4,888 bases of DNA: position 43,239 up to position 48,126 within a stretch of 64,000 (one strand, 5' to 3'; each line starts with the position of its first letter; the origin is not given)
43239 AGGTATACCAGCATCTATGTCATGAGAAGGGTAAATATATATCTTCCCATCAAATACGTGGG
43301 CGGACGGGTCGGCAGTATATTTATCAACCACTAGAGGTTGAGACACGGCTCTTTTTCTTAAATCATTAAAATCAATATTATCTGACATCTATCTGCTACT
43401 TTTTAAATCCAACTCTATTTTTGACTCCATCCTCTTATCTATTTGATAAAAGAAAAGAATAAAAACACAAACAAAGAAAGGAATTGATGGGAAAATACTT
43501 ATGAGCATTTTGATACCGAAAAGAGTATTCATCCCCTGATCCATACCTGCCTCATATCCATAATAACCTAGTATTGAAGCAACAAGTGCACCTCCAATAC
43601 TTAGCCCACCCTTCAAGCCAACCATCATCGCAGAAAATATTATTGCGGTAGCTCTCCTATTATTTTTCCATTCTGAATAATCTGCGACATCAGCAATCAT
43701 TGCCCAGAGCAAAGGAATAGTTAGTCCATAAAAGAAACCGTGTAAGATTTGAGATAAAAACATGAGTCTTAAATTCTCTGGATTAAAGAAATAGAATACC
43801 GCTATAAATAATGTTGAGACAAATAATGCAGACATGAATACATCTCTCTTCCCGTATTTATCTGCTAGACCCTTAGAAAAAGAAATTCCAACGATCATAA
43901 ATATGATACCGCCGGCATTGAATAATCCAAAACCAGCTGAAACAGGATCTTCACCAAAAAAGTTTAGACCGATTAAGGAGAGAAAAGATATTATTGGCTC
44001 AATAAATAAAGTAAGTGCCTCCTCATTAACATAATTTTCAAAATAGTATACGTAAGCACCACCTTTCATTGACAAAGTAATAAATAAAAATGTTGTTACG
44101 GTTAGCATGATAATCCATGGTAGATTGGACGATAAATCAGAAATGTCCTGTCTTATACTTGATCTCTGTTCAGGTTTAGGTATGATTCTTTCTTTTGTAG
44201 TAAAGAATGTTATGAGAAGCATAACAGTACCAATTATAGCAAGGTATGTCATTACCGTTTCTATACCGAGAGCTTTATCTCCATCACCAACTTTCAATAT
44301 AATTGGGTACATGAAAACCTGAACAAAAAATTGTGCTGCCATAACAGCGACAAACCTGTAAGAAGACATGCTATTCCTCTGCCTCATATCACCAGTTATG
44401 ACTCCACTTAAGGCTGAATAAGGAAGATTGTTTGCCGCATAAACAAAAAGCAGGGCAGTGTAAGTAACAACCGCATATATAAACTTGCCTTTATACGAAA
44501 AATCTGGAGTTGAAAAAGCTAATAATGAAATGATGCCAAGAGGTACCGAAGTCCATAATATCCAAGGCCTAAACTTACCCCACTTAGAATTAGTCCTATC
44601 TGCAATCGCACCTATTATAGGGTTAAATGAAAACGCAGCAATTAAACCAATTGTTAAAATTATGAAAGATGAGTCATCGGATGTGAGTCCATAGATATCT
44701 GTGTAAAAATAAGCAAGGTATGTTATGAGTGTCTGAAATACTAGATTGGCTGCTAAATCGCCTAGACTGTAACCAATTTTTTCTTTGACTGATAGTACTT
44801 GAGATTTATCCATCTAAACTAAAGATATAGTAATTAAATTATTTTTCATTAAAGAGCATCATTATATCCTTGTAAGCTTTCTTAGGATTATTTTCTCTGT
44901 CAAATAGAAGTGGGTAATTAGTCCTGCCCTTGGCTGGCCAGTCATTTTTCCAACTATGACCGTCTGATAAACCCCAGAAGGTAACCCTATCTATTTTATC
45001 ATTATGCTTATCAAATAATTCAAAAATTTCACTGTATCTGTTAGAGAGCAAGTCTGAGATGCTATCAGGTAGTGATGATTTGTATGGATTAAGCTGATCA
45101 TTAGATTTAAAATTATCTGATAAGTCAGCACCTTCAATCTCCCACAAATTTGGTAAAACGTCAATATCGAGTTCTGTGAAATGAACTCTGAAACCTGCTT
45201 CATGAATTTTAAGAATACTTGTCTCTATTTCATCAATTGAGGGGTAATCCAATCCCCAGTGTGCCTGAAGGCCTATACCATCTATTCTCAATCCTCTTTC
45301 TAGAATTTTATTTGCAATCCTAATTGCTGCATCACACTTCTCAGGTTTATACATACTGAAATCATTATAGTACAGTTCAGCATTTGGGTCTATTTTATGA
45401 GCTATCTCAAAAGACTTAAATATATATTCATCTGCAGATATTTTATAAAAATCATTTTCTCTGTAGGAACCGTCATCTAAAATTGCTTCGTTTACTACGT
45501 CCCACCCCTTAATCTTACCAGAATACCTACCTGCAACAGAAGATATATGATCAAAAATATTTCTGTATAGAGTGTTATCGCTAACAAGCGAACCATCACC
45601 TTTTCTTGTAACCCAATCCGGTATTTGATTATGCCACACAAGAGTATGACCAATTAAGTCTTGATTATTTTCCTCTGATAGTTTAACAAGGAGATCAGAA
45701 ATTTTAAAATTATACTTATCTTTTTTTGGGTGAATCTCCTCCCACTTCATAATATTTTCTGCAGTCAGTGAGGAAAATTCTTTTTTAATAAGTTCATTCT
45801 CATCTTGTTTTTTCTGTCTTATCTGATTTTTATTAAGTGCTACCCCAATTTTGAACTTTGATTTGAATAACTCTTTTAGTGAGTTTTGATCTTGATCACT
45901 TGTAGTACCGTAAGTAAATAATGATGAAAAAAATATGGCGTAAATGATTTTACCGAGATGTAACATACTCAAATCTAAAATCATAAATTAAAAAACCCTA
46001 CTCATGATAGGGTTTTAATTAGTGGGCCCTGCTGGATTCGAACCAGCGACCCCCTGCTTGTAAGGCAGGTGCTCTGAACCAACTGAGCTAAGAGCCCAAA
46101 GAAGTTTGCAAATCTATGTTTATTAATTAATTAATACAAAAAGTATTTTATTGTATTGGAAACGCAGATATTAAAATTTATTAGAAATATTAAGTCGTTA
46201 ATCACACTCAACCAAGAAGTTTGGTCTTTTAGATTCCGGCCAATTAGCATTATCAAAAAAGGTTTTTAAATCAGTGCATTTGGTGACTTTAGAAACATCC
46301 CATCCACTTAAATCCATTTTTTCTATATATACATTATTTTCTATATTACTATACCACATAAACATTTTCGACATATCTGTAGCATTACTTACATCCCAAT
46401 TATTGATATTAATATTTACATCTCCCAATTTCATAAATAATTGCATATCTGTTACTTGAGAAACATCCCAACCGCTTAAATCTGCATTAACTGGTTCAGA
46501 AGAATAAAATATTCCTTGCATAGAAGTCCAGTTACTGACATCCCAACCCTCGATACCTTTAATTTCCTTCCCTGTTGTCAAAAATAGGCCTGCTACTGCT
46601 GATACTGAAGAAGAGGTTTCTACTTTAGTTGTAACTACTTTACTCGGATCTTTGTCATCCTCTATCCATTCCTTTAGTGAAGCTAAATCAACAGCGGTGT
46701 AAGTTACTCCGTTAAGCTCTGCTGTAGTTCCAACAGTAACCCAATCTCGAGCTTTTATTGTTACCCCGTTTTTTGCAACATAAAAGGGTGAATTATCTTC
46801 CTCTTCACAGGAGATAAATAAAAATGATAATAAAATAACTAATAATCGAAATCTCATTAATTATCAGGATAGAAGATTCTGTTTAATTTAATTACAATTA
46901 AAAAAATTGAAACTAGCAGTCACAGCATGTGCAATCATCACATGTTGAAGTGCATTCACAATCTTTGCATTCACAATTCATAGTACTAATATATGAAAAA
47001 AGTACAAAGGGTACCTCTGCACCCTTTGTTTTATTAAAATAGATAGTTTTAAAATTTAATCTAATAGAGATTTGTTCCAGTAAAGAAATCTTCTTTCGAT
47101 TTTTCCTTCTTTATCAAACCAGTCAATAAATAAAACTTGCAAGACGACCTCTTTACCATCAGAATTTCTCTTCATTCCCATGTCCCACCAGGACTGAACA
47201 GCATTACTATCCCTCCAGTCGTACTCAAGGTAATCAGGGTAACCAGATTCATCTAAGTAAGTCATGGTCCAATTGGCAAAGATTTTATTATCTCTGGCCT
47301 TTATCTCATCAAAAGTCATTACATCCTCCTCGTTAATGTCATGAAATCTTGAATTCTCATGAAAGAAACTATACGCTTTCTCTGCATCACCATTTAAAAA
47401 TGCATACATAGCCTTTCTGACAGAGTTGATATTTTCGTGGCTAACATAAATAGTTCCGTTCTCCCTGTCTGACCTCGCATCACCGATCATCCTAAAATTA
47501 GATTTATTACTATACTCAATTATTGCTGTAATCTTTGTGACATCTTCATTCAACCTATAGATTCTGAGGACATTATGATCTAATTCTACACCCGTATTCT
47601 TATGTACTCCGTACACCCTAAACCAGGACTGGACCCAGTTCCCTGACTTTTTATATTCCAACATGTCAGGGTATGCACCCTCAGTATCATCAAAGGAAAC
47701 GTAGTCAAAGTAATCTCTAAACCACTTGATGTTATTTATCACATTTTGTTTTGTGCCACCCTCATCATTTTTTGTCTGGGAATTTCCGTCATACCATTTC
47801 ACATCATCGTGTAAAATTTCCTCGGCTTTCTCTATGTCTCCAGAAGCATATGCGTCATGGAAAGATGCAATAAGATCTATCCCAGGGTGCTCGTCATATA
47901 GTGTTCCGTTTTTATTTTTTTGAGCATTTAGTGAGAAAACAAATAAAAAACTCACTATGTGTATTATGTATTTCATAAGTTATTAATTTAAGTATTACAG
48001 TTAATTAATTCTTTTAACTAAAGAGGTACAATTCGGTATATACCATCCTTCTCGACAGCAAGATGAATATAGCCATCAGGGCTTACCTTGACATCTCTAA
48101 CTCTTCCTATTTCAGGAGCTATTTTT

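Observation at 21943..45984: Xylanase PUL loaded with six sulfatases: candidate sulfated-xylan (or xylose-rich sulfated algal glycan) utilisation system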

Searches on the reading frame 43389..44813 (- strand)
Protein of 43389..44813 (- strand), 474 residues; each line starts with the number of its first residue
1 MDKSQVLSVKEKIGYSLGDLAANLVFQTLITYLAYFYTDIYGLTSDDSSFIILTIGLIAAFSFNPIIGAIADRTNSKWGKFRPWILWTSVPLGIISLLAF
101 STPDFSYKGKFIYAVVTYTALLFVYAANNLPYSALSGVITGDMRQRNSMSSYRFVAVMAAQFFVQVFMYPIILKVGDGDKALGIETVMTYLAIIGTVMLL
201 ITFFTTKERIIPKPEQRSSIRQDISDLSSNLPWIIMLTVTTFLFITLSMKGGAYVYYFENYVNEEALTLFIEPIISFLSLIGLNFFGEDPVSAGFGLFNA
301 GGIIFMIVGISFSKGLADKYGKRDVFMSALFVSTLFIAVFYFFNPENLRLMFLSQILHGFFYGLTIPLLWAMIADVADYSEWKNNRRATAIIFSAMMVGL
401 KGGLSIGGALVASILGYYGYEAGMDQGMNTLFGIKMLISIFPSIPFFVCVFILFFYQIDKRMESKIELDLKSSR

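Call 4: search_protein_families(library=pfam, proteins=[window:43389-44813:-], max_evalue=0.01)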
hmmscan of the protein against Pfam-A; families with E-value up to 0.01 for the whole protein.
window:43389-44813:- (474 aa): 2 families
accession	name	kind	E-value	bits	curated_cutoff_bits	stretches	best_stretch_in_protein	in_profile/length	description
PF13347.12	MFS_2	-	3.1e-73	247.2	27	2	14-269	1-262/427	MFS/sugar transport protein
PF07690.21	MFS_1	-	1.5e-13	50.9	33.4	2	295-432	34-150/347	Major Facilitator Superfamily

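Call 37: search_protein_families(library=ncbifam, proteins=[window:43389-44813:-], max_evalue=0.001)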
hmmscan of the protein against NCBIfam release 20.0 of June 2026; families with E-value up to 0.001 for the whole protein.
window:43389-44813:- (474 aa): 6 families
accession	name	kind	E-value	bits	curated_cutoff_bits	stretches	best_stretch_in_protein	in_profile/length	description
NF007237.0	PRK09669.1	subfamily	1.5e-106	356.9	610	2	4-268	3-266/461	putative symporter YagG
TIGR00792.1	gph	subfamily_domain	6e-100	335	231.35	2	12-286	1-277/437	glycoside-pentoside-hexuronide (GPH):cation symporter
NF008526.0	PRK11462.1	equivalog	9.6e-89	298.2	836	2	3-265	2-262/460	glycoside-pentoside-hexuronide family transporter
NF007353.0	PRK09848.1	equivalog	5.1e-65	220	528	2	4-266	2-262/457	glucuronide transporter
NF007749.0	PRK10429.1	equivalog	8.7e-48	163.3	456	2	7-286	3-286/473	melibiose:sodium transporter MelB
TIGR00880.1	2_A_01_02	superfamily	1e-08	35.4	131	1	302-412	8-112/141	multidrug resistance protein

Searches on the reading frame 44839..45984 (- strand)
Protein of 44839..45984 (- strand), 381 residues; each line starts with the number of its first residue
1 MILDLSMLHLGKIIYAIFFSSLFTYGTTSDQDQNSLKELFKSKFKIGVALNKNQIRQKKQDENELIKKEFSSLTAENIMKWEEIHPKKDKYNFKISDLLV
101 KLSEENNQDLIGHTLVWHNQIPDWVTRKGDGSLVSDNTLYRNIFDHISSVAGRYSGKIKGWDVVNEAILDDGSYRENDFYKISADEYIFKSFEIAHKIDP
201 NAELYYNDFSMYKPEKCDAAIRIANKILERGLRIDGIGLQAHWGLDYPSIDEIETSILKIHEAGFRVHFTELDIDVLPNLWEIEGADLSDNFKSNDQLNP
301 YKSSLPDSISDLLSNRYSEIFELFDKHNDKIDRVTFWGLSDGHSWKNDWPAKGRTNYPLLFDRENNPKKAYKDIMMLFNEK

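Call 4: search_protein_families(library=pfam, proteins=[window:44839-45984:-], max_evalue=0.01)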
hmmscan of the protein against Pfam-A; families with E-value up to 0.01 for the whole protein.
window:44839-45984:- (381 aa): 1 family
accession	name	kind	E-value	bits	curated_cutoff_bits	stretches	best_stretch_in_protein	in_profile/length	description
PF00331.26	Glyco_hydro_10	-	1.4e-91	307.5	22.1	1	35-375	1-309/311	Glycosyl hydrolase family 10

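Call 37: search_protein_families(library=ncbifam, proteins=[window:44839-45984:-], max_evalue=0.001)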
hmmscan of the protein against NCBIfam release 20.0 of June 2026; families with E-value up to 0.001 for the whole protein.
window:44839-45984:- (381 aa): 1 family
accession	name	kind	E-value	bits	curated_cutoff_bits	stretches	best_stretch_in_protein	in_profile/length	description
NF041944.1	Xylase_Ferestase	equivalog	1.1e-70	238.7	1200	1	36-374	2-334/694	bifunctional endo-1,4-beta-xylanase/feruloyl esterase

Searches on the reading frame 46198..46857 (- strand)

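Call 4: search_protein_families(library=pfam, proteins=[window:46198-46857:-], max_evalue=0.01)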
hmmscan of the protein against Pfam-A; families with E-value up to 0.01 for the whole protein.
window:46198-46857:- (219 aa): 1 family
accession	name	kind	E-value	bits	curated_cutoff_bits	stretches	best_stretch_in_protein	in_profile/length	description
PF03382.20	DUF285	-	5.1e-19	68.6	25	1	94-204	9-110/120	Mycoplasma protein of unknown function, DUF285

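Call 37: search_protein_families(library=ncbifam, proteins=[window:46198-46857:-], max_evalue=0.001)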
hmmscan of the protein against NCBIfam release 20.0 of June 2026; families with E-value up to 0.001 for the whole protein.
window:46198-46857:- (219 aa): 2 families
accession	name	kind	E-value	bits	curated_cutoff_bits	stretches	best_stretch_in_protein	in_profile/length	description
TIGR02167.2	Liste_lipo_26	repeat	2.5e-14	52.6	30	1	117-139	2-25/26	PARCEL repeat-containing surface protein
NF045896.1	Mbov_0838_LP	exception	1.6e-13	50.5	500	1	94-197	256-353/433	Mbov_0838 family PARCEL repeat surface lipoprotein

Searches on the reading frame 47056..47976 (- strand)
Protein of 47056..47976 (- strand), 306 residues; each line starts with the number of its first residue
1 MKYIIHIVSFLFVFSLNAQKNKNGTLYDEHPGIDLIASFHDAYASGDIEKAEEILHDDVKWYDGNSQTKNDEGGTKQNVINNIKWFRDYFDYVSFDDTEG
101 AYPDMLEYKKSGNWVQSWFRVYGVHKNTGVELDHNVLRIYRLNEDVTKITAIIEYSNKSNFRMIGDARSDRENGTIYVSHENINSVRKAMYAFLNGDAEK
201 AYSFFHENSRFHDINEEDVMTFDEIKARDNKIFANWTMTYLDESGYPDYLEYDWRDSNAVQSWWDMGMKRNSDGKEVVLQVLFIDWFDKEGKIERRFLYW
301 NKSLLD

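Call 4: search_protein_families(library=pfam, proteins=[window:47056-47976:-], max_evalue=0.01)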
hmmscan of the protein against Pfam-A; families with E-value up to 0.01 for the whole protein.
window:47056-47976:- (306 aa): 2 families
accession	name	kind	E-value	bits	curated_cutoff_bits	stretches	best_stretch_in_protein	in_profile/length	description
PF12680.13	SnoaL_2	-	3.8e-11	43.9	27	2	38-149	3-99/102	SnoaL-like domain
PF14534.12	DUF4440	-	0.00044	21.1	25.2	0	35-85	4-49/107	Domain of unknown function (DUF4440)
